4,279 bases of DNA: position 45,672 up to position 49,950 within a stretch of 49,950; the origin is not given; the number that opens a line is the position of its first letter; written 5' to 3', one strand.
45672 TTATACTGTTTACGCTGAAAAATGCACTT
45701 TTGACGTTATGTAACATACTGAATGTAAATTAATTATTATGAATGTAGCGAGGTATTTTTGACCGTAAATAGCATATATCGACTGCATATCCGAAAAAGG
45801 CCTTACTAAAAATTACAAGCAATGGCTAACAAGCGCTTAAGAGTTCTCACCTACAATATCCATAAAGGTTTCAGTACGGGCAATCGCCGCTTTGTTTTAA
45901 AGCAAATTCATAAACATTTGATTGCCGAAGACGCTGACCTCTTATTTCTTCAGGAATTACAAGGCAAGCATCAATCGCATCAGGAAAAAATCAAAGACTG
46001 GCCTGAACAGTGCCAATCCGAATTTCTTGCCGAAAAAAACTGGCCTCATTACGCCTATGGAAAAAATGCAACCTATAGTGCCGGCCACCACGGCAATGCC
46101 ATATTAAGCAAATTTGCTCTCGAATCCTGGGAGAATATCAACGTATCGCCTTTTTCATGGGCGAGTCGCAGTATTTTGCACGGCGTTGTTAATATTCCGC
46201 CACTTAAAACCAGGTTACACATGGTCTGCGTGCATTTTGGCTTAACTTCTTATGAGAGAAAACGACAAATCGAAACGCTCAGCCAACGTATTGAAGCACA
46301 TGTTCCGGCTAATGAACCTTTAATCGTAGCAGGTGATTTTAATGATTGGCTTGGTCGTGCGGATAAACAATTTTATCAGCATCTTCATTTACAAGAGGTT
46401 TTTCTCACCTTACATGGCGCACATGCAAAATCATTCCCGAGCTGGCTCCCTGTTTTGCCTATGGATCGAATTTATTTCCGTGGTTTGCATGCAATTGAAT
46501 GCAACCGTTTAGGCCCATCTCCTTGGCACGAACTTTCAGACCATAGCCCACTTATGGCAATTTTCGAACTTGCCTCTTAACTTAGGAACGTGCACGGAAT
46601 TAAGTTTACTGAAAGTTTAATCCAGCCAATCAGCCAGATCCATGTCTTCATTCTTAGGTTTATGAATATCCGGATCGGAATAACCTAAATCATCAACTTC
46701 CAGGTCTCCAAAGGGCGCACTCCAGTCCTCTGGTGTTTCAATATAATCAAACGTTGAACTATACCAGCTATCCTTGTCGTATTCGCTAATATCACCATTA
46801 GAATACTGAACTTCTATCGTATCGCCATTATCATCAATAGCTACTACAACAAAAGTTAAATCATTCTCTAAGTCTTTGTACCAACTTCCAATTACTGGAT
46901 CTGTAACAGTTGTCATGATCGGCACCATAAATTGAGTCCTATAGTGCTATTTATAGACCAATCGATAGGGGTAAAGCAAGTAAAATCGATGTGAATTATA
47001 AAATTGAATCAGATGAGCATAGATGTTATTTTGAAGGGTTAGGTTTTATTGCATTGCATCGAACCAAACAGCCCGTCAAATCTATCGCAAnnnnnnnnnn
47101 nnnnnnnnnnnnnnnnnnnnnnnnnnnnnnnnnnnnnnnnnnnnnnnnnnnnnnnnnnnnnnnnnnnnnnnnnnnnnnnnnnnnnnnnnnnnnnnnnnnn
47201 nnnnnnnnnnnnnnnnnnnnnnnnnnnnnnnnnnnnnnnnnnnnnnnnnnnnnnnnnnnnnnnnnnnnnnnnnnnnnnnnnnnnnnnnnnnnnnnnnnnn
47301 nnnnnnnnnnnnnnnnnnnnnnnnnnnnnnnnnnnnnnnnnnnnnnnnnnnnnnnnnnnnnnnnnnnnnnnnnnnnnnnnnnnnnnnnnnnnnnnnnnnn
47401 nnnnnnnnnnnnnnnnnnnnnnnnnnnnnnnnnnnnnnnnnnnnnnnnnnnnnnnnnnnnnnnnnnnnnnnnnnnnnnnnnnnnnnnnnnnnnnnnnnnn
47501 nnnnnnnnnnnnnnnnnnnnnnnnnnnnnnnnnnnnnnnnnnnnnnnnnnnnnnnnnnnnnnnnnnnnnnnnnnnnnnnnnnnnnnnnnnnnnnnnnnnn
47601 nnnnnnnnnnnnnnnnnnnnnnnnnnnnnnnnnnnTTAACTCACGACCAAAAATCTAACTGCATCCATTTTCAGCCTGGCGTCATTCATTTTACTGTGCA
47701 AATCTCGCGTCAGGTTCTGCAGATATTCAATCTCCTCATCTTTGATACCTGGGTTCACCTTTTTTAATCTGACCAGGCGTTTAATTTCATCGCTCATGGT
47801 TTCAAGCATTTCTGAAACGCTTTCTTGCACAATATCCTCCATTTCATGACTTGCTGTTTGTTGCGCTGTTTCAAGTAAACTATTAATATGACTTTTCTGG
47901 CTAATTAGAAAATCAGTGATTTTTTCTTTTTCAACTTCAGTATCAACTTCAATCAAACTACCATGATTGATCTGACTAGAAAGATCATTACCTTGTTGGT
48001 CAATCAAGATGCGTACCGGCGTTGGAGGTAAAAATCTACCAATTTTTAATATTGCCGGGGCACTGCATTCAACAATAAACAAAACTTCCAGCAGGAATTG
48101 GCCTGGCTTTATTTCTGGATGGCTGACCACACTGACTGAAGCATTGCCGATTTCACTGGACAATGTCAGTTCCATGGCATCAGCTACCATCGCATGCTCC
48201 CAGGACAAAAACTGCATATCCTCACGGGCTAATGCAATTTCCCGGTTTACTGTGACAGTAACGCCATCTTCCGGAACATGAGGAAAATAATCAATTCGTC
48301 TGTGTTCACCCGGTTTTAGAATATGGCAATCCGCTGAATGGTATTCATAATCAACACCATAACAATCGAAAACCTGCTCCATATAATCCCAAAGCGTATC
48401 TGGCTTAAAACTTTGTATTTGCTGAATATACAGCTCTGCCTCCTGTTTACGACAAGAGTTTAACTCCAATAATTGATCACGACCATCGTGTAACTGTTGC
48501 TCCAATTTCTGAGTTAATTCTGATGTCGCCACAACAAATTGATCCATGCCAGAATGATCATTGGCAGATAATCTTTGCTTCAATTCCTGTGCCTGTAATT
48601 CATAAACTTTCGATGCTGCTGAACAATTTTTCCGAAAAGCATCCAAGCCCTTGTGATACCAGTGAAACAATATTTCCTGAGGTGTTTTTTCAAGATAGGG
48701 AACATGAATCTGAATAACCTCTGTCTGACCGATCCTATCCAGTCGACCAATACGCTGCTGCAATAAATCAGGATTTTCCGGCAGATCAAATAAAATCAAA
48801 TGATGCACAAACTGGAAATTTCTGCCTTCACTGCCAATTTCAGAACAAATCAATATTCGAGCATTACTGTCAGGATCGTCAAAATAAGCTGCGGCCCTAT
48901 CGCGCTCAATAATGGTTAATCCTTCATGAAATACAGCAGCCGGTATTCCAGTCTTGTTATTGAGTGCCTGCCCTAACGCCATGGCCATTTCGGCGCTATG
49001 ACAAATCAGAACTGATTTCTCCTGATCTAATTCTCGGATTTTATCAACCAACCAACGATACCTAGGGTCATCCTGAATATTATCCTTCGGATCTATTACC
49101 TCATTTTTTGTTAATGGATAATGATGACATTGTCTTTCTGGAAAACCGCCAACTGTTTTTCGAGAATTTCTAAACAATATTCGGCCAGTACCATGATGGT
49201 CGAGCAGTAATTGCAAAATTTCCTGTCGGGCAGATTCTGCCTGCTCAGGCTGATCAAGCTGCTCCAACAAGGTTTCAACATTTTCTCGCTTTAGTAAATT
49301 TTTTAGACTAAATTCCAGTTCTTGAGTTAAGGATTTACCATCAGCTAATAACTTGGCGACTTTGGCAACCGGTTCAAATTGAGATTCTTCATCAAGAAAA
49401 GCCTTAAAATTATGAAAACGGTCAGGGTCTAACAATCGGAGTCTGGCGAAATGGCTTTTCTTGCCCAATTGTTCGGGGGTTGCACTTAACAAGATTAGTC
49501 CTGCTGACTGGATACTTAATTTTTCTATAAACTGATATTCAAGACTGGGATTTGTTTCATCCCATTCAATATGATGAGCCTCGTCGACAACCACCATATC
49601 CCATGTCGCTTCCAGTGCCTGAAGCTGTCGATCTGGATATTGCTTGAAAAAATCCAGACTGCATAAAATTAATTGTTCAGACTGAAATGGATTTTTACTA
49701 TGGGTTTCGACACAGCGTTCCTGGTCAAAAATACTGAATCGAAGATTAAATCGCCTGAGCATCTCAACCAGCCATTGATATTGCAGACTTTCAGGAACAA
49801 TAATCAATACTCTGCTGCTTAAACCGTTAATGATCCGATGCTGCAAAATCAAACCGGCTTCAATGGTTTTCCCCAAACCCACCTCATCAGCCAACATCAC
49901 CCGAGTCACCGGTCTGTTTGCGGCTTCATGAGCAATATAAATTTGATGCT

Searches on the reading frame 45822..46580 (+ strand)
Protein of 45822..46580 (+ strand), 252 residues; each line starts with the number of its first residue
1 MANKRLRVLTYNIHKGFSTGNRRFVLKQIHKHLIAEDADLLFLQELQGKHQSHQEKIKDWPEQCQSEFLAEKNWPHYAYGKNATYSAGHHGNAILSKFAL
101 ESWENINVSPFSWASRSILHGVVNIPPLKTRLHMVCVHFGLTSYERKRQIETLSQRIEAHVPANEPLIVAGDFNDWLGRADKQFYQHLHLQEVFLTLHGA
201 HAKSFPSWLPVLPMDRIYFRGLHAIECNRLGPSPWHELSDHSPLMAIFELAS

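Call 30: search_protein_families(library=ncbifam, proteins=[window:45822-46580:+], max_evalue=0.00001)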
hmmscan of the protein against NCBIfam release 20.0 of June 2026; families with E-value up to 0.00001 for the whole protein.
window:45822-46580:+ (252 aa): 4 families
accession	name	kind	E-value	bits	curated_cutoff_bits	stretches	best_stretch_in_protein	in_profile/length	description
NF003842.0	PRK05421.1-4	equivalog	1.2e-17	64.2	144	1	3-250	29-257/259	endonuclease/exonuclease/phosphatase family protein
NF003840.0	PRK05421.1-2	equivalog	1.7e-15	56.9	163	1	3-251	59-281/282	endonuclease/exonuclease/phosphatase family protein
NF003841.0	PRK05421.1-3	equivalog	7.5e-13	48.5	223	1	132-250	154-260/261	endonuclease/exonuclease/phosphatase family protein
NF003839.0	PRK05421.1-1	equivalog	7.8e-07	28.7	260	1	3-248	41-259/266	endonuclease/exonuclease/phosphatase family protein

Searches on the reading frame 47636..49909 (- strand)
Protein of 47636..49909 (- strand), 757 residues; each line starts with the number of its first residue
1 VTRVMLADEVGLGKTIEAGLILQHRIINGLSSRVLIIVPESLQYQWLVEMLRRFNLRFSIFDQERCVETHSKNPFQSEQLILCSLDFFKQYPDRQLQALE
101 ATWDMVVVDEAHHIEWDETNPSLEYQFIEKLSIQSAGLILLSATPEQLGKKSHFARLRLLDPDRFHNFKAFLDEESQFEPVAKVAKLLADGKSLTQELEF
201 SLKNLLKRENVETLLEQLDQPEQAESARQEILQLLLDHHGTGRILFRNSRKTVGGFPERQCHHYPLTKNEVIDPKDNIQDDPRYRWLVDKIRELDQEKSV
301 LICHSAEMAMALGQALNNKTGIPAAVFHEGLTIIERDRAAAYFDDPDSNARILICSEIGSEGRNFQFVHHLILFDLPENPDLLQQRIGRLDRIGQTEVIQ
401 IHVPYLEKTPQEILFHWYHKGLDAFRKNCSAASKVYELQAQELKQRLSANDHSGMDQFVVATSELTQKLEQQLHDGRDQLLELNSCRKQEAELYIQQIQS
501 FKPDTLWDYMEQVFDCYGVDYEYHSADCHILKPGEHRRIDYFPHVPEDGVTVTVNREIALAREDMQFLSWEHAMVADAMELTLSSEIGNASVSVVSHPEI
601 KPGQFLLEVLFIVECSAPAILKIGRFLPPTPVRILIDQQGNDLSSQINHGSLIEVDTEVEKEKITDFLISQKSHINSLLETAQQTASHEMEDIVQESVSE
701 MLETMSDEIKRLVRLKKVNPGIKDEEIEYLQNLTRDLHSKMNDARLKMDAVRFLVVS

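Call 30: search_protein_families(library=ncbifam, proteins=[window:47636-49909:-], max_evalue=0.00001)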
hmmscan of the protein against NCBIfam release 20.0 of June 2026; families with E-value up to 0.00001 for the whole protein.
window:47636-49909:- (757 aa): 10 families
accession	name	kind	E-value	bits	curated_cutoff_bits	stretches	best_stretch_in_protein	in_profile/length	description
NF003426.0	PRK04914.1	equivalog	7.5e-298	990.9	576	1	2-756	171-956/959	RNA polymerase-associated protein RapA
NF041062.1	DpdE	equivalog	3.4e-59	200.8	500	2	3-228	172-390/1048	protein DpdE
NF038317.1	DISARM_DrmD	equivalog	8e-56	190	610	2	3-204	126-341/1021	DISARM system SNF2-like helicase DrmD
NF038318.1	DISARM_DrmD_b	equivalog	7e-39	133.6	950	2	4-171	50-216/868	DISARM system SNF2-like helicase DrmD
NF042964.1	phospholipD_antiphage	equivalog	2.9e-27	95.4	1100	2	2-196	250-458/895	phospholipase D-like domain-containing anti-phage protein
NF058637.1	helic_SCO1167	equivalog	1.3e-14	53.3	1200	1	294-402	776-883/932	SCO1167/SCO6262 family helicase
NF053675.1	pilus_reg_Snf2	equivalog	7.8e-11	40.8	1100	1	5-119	607-715/1029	pilus expression-regulating Snf2 family helicase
NF008394.0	PRK11192.1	equivalog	1.1e-07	31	507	1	284-395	235-343/441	ATP-dependent RNA helicase SrmB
TIGR01389.1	recQ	equivalog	1.9e-07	29.9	640.2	0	283-396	211-321/591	DNA helicase RecQ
NF008744.0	PRK11776.1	equivalog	3.6e-06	25.8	524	1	279-397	225-340/460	ATP-dependent RNA helicase DbpA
